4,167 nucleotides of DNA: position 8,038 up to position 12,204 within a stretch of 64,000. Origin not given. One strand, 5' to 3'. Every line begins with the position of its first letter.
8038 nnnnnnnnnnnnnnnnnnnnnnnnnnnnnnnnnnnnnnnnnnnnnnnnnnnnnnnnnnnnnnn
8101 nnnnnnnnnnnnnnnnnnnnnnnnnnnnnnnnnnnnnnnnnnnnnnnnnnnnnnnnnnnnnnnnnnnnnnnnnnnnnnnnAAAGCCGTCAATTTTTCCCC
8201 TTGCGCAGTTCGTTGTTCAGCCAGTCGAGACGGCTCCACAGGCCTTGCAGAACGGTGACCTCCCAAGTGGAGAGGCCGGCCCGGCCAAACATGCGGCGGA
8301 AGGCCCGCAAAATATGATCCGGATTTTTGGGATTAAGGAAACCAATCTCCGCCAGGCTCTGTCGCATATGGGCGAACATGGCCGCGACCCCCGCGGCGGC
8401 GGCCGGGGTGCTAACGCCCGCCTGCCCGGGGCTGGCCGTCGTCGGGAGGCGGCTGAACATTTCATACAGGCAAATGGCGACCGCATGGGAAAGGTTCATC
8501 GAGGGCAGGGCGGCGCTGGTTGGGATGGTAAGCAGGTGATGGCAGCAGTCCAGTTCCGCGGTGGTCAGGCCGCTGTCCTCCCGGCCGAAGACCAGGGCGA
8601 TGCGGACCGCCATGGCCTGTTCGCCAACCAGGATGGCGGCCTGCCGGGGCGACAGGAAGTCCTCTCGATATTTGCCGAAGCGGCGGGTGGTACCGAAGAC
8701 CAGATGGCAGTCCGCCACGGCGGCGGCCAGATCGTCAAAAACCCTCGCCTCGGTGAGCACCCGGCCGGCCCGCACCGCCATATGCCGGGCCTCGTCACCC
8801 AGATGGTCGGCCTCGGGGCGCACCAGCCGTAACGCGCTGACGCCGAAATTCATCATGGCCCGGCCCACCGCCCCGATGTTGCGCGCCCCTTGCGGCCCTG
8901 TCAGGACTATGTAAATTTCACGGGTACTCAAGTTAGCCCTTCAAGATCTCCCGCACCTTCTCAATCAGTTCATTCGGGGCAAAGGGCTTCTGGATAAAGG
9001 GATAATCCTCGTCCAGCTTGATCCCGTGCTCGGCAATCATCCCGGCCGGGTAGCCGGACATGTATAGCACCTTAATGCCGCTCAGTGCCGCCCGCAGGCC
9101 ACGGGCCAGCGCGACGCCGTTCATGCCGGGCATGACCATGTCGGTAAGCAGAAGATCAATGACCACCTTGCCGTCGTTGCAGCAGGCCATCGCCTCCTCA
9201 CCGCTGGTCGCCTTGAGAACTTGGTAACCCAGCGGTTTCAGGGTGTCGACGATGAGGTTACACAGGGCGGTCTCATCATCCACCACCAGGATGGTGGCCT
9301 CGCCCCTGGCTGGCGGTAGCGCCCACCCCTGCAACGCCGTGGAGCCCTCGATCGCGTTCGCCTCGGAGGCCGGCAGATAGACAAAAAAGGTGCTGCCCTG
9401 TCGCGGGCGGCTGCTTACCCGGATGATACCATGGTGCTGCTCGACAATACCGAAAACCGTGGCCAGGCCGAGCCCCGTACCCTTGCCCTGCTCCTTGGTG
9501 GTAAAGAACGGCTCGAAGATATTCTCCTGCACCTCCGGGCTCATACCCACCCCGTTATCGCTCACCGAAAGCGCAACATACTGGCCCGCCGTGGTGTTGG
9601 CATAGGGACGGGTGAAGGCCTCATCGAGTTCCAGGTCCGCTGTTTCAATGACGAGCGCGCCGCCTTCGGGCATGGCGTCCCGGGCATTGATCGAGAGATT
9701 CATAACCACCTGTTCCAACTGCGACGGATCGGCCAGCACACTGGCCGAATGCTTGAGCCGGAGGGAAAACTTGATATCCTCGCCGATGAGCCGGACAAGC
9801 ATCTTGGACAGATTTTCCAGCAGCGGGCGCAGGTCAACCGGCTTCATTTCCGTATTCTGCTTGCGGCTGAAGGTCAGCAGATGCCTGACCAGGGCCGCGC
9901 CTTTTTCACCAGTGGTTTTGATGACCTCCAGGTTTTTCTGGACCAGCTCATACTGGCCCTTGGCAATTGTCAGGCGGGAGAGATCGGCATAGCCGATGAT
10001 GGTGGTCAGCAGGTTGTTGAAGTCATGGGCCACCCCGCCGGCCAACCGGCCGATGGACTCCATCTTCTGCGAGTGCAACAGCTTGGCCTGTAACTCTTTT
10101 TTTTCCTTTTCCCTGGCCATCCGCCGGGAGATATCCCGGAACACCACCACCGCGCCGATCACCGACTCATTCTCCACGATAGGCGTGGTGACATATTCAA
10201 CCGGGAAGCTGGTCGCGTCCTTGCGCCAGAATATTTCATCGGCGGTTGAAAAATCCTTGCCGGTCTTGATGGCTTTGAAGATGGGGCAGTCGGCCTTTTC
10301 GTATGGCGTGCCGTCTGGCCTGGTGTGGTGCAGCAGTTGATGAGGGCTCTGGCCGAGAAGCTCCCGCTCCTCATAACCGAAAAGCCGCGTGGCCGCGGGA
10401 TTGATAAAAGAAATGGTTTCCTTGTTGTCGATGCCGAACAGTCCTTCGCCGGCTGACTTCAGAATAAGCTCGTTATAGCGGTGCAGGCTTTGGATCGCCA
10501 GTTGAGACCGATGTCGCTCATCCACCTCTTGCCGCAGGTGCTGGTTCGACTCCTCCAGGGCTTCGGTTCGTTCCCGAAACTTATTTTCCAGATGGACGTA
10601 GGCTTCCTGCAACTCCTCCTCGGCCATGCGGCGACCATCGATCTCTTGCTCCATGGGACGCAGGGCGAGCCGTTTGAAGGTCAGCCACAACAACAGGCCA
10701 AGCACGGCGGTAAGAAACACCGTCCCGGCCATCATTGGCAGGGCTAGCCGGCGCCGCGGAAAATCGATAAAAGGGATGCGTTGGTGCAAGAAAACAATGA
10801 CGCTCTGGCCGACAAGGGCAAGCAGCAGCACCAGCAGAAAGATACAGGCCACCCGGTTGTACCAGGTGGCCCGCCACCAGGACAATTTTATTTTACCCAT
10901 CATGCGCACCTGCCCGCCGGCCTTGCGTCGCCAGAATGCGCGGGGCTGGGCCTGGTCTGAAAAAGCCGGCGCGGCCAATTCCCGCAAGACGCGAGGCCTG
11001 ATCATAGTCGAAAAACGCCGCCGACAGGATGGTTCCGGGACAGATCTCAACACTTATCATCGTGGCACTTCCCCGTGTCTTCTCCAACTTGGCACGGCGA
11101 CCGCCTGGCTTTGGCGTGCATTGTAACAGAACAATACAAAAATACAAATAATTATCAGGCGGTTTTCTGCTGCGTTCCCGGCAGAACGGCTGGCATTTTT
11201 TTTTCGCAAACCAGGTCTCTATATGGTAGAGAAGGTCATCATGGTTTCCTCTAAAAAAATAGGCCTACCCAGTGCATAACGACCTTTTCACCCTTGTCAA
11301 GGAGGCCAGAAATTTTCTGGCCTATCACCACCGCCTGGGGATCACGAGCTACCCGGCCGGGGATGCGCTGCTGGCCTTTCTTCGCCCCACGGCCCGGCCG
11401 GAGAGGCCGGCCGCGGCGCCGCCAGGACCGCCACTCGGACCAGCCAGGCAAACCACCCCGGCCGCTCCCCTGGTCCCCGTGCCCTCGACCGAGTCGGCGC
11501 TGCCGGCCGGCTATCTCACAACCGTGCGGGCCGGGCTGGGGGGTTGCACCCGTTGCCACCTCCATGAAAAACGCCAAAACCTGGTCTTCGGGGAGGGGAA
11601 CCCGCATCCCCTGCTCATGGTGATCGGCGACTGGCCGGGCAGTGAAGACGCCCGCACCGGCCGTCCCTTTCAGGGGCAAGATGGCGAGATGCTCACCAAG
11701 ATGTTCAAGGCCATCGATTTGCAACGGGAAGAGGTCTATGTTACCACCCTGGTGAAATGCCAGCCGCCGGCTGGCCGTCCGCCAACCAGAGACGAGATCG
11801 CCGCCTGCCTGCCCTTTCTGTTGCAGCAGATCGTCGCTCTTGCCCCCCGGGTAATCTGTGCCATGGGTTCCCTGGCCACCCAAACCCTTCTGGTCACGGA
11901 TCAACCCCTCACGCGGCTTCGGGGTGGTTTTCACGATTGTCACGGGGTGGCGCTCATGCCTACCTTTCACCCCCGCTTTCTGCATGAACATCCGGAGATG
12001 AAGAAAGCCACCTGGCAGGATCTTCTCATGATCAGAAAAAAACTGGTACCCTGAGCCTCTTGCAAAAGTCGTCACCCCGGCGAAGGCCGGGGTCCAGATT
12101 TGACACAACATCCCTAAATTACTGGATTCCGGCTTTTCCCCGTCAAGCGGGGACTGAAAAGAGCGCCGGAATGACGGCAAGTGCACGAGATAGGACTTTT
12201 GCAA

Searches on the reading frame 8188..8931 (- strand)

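Call 5: search_protein_families(library=pfam, proteins=[window:8188-8931:-], max_evalue=0.1)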
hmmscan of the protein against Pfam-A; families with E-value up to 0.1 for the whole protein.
window:8188-8931:- (247 aa): 1 family
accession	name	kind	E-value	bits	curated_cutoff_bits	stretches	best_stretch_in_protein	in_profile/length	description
PF00588.24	SpoU_methylase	-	1.3e-27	97.1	29.7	1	6-156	2-142/142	SpoU rRNA Methylase family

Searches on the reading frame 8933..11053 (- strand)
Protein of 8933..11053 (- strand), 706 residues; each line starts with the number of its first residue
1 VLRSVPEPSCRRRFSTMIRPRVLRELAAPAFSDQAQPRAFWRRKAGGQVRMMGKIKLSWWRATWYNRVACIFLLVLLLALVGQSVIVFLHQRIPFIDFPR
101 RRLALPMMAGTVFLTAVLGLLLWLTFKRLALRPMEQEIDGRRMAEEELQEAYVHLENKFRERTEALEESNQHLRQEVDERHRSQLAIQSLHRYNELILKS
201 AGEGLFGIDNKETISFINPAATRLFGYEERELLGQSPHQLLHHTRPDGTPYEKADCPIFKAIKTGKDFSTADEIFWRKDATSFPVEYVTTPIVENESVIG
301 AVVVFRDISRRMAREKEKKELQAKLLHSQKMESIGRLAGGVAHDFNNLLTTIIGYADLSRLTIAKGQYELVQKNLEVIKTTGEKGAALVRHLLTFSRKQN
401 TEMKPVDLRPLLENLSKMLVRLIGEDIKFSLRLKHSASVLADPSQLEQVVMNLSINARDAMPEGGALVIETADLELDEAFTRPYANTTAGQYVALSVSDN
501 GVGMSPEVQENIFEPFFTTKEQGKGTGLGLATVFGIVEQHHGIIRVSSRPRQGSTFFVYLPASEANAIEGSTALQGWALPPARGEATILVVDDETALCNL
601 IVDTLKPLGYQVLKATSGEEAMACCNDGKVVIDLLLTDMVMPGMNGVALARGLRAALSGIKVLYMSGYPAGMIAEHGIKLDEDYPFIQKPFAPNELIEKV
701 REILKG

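Call 5: search_protein_families(library=pfam, proteins=[window:8933-11053:-], max_evalue=0.1)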
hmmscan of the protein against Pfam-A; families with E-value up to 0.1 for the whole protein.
window:8933-11053:- (706 aa): 10 families
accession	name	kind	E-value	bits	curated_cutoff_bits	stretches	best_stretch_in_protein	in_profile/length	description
PF02518.31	HATPase_c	-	3.2e-23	82.7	26.4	1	442-563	2-110/111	Histidine kinase-, DNA gyrase B-, and HSP90-like ATPase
PF00072.30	Response_reg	-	3.9e-18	66.1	30.2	1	588-701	1-111/111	Response regulator receiver domain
PF00989.32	PAS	-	1.2e-15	57.9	22.6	1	195-308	4-113/113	PAS fold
PF13426.13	PAS_9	-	2.4e-13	50.7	27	1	204-309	3-102/103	PAS domain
PF00512.31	HisKA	-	2.9e-08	34.1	26.9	1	335-400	3-65/66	His Kinase A (phospho-acceptor) domain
PF08448.16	PAS_4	-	1.1e-05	26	23.1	1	199-311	2-108/110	PAS fold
PF13188.13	PAS_8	-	0.00079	19.7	21.8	1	197-241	6-47/65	PAS domain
PF07061.16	Swi5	-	0.001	19.6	22.1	1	152-207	5-58/80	Swi5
PF08447.18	PAS_3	-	0.041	14.6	25.6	1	216-297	3-81/89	PAS fold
PF15714.11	SpoVT_C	-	0.078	13.5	27.5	0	285-322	80-117/128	Stage V sporulation protein T C-terminal, transcription factor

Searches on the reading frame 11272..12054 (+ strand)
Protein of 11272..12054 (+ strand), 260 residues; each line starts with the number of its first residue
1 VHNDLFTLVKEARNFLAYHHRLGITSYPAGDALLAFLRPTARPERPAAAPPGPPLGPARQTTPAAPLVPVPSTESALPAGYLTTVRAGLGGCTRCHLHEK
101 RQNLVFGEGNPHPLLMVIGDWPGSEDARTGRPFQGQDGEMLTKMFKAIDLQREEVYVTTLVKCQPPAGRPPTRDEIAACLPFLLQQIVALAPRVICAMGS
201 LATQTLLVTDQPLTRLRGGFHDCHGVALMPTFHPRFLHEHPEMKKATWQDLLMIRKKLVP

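Call 5: search_protein_families(library=pfam, proteins=[window:11272-12054:+], max_evalue=0.1)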
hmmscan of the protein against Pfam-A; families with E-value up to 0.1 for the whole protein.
window:11272-12054:+ (260 aa): 1 family
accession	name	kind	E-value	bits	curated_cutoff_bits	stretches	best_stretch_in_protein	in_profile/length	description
PF03167.25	UDG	-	1.6e-32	112.9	24.3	1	106-251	1-140/141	Uracil DNA glycosylase superfamily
